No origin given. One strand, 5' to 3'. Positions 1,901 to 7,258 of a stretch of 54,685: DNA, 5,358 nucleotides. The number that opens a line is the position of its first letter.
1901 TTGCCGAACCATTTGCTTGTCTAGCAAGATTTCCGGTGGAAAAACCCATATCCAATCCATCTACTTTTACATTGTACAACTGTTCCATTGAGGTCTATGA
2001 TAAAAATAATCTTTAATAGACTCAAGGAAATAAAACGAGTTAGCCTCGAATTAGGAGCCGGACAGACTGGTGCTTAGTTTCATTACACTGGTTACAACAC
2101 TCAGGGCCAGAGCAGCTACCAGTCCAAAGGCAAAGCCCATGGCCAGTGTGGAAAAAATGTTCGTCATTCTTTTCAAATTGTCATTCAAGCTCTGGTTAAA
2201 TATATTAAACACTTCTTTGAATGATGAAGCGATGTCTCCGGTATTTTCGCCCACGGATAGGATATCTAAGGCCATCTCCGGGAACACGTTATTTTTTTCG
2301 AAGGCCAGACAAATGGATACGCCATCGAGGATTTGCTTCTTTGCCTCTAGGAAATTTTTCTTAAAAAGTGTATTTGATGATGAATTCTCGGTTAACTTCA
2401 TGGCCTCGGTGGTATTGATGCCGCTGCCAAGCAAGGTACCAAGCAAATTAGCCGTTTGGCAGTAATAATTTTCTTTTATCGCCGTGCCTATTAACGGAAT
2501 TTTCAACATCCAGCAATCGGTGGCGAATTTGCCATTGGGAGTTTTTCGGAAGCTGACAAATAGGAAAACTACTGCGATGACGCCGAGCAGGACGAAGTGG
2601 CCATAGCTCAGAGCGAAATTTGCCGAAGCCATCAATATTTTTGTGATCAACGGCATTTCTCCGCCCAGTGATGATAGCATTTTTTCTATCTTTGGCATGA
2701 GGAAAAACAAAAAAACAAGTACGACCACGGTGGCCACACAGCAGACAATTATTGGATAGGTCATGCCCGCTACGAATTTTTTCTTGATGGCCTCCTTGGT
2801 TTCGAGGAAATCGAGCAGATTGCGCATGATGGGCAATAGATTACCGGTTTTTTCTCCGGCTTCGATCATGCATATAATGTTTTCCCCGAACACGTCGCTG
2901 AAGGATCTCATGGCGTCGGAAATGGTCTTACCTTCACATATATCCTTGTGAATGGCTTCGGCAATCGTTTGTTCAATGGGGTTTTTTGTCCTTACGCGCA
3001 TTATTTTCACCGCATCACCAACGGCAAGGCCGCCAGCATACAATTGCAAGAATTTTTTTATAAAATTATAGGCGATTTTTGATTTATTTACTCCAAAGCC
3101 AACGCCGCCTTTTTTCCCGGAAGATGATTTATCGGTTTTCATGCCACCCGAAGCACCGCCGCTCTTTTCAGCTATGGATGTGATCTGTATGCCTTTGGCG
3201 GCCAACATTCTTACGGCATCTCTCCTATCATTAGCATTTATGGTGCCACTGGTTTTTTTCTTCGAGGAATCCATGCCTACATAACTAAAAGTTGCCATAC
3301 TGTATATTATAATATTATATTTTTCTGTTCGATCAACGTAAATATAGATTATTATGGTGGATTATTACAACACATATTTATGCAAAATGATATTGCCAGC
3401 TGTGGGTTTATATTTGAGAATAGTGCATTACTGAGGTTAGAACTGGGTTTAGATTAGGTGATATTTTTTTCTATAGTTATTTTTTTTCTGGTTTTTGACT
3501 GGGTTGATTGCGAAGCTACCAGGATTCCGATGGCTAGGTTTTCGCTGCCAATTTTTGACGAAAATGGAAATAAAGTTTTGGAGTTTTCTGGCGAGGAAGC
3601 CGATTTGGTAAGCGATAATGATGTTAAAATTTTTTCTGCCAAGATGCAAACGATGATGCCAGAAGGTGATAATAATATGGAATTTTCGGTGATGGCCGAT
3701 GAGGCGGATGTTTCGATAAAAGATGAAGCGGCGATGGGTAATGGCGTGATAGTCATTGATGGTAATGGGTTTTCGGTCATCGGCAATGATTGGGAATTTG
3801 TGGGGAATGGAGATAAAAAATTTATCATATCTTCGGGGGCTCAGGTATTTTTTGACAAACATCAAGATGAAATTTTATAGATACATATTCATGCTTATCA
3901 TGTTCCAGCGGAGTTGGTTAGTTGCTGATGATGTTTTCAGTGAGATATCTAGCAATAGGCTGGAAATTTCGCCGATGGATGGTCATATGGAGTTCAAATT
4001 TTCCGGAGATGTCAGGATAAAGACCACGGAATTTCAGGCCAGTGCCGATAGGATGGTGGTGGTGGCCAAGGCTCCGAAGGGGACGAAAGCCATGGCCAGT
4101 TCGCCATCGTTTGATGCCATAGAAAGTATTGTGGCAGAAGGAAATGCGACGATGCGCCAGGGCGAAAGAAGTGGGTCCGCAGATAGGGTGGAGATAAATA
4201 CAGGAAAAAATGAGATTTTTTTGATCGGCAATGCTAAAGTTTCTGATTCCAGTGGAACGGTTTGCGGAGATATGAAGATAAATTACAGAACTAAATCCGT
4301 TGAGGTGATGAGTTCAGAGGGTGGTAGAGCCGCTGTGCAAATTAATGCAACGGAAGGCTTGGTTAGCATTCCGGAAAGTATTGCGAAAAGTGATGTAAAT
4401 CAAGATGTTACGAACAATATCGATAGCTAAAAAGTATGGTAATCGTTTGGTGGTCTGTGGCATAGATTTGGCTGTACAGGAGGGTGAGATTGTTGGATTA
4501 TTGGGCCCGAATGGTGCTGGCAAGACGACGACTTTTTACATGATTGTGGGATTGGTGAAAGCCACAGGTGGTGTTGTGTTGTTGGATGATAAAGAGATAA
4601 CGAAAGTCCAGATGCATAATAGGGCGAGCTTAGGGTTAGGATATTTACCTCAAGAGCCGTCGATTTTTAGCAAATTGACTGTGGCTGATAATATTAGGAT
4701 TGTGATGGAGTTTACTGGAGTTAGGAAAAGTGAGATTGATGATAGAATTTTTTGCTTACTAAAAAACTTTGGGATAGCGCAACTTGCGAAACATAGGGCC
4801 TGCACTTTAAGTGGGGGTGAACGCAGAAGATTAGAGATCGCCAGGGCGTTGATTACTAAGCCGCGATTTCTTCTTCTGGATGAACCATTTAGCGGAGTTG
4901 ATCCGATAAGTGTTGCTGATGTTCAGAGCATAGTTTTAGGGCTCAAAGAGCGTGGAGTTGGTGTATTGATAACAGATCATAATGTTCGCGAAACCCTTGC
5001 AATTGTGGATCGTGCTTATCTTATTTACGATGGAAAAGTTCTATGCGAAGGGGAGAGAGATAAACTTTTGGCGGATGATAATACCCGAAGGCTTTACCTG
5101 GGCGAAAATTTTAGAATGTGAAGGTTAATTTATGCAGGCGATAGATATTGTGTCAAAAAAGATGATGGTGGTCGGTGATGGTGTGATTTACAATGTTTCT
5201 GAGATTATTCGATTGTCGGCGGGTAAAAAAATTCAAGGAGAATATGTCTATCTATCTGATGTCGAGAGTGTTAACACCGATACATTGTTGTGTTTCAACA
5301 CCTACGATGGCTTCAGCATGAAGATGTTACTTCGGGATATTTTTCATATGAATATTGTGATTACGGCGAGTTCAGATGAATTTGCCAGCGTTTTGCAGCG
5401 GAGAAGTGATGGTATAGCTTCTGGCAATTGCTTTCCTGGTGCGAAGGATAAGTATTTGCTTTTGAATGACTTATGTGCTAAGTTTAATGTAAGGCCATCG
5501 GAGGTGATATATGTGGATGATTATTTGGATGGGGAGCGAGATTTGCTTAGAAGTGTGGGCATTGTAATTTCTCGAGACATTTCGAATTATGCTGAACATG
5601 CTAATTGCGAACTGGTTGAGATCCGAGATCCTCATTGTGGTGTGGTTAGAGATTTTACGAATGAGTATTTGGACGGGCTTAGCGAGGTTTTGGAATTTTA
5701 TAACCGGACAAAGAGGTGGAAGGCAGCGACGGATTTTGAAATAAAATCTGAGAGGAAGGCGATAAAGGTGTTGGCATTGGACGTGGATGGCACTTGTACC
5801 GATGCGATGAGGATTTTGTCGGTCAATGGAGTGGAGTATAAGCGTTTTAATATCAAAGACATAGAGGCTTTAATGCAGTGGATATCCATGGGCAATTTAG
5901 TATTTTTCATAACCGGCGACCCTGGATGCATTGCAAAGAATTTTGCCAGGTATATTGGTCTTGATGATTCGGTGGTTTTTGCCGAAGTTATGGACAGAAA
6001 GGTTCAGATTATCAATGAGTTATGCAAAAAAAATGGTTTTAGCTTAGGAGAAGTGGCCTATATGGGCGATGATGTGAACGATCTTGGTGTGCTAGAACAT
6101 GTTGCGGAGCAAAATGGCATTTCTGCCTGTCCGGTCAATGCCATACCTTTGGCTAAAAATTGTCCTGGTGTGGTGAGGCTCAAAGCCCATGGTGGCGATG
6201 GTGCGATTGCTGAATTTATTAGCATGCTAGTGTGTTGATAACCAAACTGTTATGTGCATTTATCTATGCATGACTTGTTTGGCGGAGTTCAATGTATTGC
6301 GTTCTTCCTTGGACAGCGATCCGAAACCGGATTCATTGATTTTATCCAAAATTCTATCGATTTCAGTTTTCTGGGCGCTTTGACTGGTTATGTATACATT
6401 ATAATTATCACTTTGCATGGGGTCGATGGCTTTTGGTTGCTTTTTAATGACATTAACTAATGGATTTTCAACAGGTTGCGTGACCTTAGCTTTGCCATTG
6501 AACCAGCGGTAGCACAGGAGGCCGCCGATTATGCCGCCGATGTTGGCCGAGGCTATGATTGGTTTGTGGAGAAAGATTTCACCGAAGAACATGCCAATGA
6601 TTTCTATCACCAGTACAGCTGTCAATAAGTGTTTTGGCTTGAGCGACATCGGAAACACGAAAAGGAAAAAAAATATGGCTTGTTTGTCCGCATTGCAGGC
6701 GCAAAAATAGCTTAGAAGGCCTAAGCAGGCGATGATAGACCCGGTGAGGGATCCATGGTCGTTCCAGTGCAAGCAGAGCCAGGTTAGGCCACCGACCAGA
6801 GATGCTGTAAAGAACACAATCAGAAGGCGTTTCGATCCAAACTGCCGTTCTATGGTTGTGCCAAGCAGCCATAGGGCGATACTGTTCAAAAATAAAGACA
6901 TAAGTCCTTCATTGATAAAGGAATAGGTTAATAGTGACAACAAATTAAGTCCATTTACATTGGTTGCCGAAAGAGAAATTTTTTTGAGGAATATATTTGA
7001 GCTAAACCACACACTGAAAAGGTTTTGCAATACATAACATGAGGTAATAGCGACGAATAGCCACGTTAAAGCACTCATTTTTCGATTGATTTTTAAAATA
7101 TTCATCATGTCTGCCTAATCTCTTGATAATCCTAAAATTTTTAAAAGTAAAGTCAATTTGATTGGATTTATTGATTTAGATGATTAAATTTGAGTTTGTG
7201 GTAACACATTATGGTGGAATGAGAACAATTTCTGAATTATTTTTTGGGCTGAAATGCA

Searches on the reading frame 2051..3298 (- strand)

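Call 11: search_protein_families(library=pfam, proteins=[window:2051-3298:-], max_evalue=0.001)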
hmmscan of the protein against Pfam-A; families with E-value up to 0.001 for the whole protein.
window:2051-3298:- (415 aa): 1 family
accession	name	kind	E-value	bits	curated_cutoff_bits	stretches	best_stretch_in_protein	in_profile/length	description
PF00482.28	T2SSF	-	3.5e-37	127.6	25.2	2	79-202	1-125/125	Type II secretion system (T2SS), protein F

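Call 92: search_protein_families(library=ncbifam, proteins=[window:2051-3298:-], max_evalue=0.001)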
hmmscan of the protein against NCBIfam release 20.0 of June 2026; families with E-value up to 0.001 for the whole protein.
window:2051-3298:- (415 aa): 6 families
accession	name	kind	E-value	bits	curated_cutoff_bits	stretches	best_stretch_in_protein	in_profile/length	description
TIGR02120.1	GspF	equivalog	7e-74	249.4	424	1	4-409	1-398/401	type II secretion system inner membrane protein GspF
NF052607.1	T4PiliAsmPilCThrm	equivalog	1.9e-53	182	700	1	1-408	1-400/406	type IV pilus assembly protein PilC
NF052606.1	T4PiliAsmPilCMyx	equivalog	3.5e-48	164.5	700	1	3-408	21-414/419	type IV pilus assembly protein PilC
NF007861.0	PRK10573.1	equivalog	1.3e-47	162.8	401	1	72-414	57-400/401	protein transport protein HofC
NF047826.1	T3SSXpsF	equivalog_domain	3.2e-40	138.2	650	1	1-410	1-402/405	type II secretion system protein XpsF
NF041012.2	T4P_ComGB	equivalog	9.6e-34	117.2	240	1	77-381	4-303/332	competence type IV pilus assembly protein ComGB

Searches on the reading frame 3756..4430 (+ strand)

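Call 74: search_protein_families(library=pfam, proteins=[window:3756-4430:+], max_evalue=0.00001)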
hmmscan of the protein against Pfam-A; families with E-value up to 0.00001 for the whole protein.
window:3756-4430:+ (224 aa): 1 family
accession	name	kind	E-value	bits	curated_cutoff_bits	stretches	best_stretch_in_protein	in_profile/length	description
PF03968.19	LptD_N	-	1.4e-10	41.9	20.4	1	64-181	2-111/113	LptA/(LptD N-terminal domain) LPS transport protein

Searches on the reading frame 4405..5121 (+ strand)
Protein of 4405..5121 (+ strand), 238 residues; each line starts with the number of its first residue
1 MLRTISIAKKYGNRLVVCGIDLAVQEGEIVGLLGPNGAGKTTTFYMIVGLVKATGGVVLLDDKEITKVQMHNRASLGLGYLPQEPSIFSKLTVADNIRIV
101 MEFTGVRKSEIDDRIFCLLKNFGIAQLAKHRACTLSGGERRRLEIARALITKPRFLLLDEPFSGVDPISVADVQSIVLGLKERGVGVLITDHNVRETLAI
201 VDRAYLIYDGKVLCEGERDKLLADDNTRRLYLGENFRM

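Call 74: search_protein_families(library=pfam, proteins=[window:4405-5121:+], max_evalue=0.00001)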
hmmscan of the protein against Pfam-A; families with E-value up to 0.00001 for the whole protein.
window:4405-5121:+ (238 aa): 1 family
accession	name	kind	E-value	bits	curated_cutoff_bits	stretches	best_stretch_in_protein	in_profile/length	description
PF00005.33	ABC_tran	-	3.8e-35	121.9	25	1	19-162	3-136/137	ABC transporter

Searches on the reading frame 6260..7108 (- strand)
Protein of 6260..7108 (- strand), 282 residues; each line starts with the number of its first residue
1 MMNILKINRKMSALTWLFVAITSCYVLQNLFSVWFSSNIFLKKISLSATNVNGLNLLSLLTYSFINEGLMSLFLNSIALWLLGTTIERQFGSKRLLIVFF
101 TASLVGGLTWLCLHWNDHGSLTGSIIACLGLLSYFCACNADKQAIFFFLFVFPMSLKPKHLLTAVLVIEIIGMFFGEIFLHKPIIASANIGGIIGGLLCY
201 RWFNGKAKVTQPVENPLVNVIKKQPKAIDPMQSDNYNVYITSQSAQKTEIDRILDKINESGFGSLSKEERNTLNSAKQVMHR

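Call 74: search_protein_families(library=pfam, proteins=[window:6260-7108:-], max_evalue=0.00001)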
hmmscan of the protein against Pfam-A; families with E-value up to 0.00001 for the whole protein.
window:6260-7108:- (282 aa): 2 families
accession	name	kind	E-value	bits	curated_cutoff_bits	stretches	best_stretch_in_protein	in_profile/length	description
PF01694.28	Rhomboid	-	3.5e-14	53.7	22.6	1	57-199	5-136/143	Rhomboid domain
PF20216.3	DUF6576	-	7.3e-10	39.3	27.3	1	242-274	10-42/47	Family of unknown function (DUF6576)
